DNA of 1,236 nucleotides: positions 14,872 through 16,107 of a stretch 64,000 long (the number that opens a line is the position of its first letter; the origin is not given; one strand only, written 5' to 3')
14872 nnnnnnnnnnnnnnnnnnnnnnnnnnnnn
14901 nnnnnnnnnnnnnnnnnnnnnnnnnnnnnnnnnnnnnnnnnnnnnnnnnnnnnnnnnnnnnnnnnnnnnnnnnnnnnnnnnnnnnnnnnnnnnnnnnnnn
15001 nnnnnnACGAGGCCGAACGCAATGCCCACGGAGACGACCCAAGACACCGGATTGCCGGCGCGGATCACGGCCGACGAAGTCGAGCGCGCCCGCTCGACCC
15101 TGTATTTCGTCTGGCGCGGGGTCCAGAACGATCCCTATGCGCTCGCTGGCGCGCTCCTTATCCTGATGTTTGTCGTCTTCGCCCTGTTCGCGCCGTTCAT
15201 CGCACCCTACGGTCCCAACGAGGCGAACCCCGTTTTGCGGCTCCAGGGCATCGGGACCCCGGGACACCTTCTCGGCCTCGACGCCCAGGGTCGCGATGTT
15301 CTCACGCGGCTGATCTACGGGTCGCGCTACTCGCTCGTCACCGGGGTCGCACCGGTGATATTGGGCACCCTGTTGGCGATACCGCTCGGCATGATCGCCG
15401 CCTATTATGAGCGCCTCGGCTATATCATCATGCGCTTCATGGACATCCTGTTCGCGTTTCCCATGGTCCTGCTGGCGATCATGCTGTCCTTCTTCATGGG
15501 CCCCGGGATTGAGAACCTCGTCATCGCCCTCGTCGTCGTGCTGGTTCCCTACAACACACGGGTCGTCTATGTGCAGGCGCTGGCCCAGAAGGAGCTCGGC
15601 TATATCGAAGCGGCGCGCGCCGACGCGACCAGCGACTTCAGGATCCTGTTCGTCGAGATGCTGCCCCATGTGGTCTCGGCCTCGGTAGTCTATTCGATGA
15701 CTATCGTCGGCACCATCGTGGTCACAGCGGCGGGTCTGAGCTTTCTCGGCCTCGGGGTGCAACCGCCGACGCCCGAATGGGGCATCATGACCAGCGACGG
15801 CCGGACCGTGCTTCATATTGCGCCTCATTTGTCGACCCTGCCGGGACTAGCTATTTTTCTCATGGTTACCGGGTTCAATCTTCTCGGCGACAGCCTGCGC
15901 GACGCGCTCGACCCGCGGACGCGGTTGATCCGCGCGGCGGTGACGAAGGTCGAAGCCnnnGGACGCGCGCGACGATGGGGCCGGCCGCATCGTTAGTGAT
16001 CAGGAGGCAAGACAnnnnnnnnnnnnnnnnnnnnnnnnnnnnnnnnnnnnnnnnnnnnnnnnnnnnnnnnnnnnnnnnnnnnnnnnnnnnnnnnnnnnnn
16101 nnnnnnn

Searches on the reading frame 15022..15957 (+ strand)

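Call 11: search_protein_families(library=pfam, proteins=[window:15022-15957:+], max_evalue=0.00001)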
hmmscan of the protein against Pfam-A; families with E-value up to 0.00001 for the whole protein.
window:15022-15957:+ (312 aa): 2 families
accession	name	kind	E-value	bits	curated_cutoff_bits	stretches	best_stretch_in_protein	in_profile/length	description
PF00528.27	BPD_transp_1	-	1.6e-26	93.6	26.4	1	119-301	1-183/184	Binding-protein-dependent transport system inner membrane component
PF12911.12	OppC_N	-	5.3e-08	33.1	23.9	1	30-71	6-47/53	N-terminal TM domain of oligopeptide transport permease C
